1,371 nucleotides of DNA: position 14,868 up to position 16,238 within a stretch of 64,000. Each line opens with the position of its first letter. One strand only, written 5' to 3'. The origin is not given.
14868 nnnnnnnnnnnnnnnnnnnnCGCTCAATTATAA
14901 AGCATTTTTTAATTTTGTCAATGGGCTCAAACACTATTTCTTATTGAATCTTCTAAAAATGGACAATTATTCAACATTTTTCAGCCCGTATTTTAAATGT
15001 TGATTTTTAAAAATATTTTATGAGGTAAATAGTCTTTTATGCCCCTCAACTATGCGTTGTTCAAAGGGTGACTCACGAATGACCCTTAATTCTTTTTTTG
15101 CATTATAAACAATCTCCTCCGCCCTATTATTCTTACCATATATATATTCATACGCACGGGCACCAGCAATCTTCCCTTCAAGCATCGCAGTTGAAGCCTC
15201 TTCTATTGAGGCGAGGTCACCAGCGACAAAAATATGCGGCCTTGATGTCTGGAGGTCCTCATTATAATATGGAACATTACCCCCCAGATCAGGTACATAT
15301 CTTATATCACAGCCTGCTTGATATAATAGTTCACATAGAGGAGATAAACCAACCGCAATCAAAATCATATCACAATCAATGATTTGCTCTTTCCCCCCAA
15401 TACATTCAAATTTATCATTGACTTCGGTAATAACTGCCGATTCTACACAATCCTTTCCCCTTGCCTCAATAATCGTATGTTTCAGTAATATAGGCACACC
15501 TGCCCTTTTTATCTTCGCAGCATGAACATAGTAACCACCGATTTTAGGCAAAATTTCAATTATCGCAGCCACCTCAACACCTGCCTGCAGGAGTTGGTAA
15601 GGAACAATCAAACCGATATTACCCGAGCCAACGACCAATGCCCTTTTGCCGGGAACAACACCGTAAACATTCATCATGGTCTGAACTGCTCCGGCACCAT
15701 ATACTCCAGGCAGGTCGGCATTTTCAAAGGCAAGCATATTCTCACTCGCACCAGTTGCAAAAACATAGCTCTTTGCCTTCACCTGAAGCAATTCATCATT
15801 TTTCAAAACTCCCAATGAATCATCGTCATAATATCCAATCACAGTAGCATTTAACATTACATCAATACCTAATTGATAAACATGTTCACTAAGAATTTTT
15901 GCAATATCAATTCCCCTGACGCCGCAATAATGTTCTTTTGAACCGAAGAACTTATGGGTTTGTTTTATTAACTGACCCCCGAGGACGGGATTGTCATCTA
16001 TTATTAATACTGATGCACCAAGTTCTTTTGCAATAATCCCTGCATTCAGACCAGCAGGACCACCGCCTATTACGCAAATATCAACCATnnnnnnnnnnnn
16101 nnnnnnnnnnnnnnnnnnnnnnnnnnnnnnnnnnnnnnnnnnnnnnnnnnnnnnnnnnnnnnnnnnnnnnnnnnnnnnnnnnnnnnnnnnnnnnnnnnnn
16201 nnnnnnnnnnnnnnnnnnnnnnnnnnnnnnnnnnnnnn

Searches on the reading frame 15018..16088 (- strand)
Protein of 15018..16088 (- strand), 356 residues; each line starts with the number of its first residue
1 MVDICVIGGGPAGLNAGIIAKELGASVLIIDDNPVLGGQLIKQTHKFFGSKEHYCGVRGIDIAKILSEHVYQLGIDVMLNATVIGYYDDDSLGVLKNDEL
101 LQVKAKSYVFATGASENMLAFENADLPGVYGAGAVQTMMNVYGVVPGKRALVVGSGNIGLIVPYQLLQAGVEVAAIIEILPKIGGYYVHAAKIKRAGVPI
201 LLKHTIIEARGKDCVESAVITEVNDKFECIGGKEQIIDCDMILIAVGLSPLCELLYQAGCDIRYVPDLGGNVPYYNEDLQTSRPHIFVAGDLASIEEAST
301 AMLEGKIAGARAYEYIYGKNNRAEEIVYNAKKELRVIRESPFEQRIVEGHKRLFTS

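Call 29: search_protein_families(library=pfam, proteins=[window:15018-16088:-], max_evalue=0.0001)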
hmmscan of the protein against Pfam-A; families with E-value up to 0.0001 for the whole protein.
window:15018-16088:- (356 aa): 9 families
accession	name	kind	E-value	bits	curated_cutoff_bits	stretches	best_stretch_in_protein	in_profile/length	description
PF07992.20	Pyr_redox_2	-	3.6e-35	122.2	26.1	1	3-305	2-291/291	Pyridine nucleotide-disulphide oxidoreductase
PF13738.12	Pyr_redox_3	-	4.6e-11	42.9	30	0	66-290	87-305/305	Pyridine nucleotide-disulphide oxidoreductase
PF12831.13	FAD_oxidored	-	3.8e-10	40.1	27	1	3-44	1-42/416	FAD dependent oxidoreductase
PF00070.33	Pyr_redox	-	3.2e-09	37.6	22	0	149-214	1-71/82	Pyridine nucleotide-disulphide oxidoreductase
PF13450.12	NAD_binding_8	-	1.1e-07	32.4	21.9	1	6-45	1-40/68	NAD(P)-binding Rossmann-like domain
PF03486.20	HI0933_like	-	4.2e-07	30.1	50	1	3-39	2-38/244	HI0933-like protein Rossmann domain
PF01494.25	FAD_binding_3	-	2.2e-05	24.3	22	0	2-31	2-31/349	FAD binding domain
PF01262.27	AlaDh_PNT_C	-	7.2e-05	22.7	23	1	4-40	31-67/214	Alanine dehydrogenase/PNT, C-terminal domain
PF01266.30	DAO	-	8.6e-05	22.6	27.9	0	3-38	1-37/353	FAD dependent oxidoreductase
